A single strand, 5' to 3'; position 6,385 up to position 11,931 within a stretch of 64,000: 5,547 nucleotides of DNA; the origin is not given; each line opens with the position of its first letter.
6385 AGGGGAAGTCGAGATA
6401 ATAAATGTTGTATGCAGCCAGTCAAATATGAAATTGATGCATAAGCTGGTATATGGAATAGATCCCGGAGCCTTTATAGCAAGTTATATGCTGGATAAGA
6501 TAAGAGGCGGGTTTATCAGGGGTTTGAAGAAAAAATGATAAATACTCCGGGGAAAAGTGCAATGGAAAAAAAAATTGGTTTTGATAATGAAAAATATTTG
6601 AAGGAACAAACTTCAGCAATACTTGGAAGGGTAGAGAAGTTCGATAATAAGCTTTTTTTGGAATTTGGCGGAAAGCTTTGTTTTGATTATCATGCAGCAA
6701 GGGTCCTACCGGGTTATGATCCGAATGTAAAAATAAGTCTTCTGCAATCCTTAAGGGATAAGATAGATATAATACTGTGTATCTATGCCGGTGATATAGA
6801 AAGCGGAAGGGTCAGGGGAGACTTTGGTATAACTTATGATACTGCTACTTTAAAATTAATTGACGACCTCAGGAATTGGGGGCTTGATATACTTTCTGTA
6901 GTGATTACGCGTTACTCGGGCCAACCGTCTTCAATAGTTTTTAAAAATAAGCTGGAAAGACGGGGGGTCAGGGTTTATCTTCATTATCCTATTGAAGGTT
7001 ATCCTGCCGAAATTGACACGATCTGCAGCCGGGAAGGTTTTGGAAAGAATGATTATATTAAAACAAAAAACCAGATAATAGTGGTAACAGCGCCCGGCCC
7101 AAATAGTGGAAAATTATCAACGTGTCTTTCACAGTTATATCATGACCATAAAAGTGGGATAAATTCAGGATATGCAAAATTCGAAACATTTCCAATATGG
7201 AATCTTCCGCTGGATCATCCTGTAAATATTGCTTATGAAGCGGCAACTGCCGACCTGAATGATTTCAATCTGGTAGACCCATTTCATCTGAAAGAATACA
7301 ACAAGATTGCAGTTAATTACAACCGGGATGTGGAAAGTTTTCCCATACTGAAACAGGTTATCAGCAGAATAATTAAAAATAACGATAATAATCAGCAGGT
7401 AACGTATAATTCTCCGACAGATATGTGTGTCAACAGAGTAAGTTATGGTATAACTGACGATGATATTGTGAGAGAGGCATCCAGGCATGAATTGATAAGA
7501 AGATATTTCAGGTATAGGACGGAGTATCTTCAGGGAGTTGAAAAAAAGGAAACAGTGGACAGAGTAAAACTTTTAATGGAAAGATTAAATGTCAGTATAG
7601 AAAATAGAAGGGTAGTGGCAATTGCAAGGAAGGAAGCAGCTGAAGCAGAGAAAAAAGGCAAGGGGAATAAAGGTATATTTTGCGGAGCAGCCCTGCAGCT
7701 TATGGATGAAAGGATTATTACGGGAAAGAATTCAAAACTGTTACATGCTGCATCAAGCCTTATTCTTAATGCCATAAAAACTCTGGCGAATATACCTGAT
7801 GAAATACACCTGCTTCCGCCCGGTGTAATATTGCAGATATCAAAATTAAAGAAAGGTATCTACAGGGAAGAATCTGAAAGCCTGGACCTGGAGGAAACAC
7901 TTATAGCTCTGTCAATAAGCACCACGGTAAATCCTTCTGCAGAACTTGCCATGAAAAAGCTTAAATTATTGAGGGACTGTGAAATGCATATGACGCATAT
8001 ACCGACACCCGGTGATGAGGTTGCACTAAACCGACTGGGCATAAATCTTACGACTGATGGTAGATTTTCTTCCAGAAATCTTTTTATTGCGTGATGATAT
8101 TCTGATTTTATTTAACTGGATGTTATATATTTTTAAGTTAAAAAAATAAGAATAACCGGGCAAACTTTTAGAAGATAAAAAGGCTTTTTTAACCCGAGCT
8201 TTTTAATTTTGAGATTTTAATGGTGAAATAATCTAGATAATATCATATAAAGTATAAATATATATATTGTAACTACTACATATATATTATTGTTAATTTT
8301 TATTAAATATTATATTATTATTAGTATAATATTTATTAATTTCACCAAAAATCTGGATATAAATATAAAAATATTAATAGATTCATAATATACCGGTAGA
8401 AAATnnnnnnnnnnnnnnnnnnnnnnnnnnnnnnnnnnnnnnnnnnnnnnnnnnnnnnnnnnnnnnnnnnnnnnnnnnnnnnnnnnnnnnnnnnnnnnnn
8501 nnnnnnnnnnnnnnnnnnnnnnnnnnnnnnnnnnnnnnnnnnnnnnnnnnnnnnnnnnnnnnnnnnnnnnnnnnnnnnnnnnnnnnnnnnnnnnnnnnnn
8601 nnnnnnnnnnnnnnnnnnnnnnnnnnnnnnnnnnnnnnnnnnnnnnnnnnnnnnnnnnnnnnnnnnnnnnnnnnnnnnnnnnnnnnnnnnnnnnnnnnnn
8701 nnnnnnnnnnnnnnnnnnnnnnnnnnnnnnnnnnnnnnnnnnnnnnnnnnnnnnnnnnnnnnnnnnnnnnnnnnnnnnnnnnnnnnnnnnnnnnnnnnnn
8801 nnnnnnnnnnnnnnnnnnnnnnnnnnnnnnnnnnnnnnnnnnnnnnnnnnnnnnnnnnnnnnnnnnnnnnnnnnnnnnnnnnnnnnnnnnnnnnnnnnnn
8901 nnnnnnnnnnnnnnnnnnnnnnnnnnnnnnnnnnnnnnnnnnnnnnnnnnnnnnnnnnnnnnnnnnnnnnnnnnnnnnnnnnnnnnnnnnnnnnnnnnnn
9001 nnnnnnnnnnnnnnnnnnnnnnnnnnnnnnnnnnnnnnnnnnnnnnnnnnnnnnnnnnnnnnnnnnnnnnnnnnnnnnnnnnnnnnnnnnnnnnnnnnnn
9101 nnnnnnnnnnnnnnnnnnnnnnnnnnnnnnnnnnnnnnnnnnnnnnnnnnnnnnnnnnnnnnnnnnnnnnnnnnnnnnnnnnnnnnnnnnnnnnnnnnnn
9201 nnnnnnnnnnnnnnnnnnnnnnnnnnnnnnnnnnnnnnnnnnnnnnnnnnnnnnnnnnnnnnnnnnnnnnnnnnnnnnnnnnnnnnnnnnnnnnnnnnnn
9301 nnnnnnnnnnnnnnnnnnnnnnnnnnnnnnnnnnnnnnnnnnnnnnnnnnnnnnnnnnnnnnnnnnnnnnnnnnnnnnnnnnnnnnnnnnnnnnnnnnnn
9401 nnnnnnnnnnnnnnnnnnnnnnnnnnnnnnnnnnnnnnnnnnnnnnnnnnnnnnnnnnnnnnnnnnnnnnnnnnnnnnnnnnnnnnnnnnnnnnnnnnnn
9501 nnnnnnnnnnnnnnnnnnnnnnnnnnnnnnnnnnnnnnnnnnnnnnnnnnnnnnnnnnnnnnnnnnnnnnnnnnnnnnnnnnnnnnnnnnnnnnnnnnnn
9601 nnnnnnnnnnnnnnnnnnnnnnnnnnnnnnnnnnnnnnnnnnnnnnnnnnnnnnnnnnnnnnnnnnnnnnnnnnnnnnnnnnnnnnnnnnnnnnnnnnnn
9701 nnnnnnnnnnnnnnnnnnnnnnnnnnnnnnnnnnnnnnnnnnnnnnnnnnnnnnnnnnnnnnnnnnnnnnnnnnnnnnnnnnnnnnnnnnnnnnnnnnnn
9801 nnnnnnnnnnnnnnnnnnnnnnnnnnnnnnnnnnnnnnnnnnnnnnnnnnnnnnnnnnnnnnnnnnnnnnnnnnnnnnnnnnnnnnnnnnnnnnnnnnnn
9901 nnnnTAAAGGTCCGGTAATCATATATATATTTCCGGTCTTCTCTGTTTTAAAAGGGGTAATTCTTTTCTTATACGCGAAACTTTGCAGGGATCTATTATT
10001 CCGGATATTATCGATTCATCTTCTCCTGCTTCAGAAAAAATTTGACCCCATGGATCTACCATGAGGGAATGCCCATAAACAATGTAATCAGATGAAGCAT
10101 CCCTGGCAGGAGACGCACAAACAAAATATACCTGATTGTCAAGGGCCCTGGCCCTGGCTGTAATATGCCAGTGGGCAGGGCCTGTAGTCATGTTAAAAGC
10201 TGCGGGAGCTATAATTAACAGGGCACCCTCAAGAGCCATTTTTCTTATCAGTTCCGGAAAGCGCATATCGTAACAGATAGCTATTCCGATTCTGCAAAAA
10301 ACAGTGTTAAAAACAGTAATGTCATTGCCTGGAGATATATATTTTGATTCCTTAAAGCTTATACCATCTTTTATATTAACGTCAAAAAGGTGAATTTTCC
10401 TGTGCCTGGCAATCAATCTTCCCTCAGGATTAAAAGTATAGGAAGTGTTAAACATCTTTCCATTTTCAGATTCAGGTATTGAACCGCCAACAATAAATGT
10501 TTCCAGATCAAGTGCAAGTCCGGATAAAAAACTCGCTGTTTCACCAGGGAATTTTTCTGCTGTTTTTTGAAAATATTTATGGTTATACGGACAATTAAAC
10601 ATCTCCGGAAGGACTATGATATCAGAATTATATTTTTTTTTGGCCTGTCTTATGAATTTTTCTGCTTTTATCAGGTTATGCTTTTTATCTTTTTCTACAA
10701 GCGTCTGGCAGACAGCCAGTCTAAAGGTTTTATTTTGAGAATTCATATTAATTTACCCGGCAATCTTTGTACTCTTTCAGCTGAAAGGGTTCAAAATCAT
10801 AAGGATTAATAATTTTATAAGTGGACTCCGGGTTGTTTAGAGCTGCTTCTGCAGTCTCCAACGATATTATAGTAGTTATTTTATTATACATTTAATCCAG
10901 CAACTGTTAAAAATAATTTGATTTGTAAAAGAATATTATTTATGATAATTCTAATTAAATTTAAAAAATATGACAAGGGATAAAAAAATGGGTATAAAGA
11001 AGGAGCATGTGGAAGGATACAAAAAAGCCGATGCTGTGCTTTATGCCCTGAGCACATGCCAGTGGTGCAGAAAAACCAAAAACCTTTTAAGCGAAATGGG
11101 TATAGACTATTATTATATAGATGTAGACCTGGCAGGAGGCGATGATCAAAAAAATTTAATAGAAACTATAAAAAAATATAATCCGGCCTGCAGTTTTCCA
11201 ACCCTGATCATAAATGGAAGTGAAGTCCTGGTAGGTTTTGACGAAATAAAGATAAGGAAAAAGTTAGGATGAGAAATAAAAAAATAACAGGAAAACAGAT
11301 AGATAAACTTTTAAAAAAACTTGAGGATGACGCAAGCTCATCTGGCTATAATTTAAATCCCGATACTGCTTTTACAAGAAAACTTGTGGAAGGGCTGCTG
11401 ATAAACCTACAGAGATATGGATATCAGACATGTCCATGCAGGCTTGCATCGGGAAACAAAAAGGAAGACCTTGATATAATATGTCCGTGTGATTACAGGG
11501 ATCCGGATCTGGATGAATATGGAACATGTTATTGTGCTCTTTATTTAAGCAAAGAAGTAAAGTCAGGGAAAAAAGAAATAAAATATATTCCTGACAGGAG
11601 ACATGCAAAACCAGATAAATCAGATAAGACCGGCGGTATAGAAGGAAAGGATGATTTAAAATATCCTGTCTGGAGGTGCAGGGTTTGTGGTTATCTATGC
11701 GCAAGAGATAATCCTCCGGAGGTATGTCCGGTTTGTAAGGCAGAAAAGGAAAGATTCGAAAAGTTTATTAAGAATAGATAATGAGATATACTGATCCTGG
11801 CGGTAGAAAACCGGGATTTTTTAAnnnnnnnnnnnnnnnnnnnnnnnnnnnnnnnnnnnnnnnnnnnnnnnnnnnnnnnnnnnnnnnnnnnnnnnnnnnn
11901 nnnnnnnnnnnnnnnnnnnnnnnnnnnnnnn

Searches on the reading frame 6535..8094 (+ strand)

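Call 65: search_protein_families(library=pfam, proteins=[window:6535-8094:+], max_evalue=0.00001)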
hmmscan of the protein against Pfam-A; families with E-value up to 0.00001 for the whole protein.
window:6535-8094:+ (519 aa): 2 families
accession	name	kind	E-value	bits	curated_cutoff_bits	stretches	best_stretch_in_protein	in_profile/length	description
PF08903.17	DUF1846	-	2.2e-157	523.5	27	1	14-351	1-332/333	Domain of unknown function DUF1846, N-terminal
PF20921.3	DUF1846_C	-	1.1e-50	171.7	27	1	356-517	1-153/153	Domain of unknown function DUF1846, C-terminal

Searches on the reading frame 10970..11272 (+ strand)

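Call 57: search_protein_families(library=pfam, proteins=[window:10970-11272:+], max_evalue=0.01)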
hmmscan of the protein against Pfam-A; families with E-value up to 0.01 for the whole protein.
window:10970-11272:+ (100 aa): 3 families
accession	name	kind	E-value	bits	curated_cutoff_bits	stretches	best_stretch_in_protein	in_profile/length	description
PF00462.30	Glutaredoxin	-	1.3e-11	44.9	22.9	1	23-84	2-58/60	Glutaredoxin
PF13409.12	GST_N_2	-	1.2e-07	32.7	25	1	29-93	1-63/70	Glutathione S-transferase, N-terminal domain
PF13417.12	GST_N_3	-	1.2e-05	25.9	22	1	24-88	1-58/75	Glutathione S-transferase, N-terminal domain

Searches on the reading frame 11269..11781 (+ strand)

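Call 57: search_protein_families(library=pfam, proteins=[window:11269-11781:+], max_evalue=0.01)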
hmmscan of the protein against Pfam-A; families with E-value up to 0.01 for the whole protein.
window:11269-11781:+ (170 aa): 3 families
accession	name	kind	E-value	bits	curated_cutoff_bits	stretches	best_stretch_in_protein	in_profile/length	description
PF02943.20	FeThRed_B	-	6.2e-24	84.5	22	1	12-103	3-96/106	Ferredoxin thioredoxin reductase catalytic beta chain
PF21349.2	RUBY_RBDX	-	4.4e-15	55.3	26.5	1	135-164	1-30/30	Rubrerythrin, rubredoxin-like domain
PF23458.2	DUF7130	-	8.2e-06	26.1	35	1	121-163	43-83/89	Domain of unknown function (DUF7130)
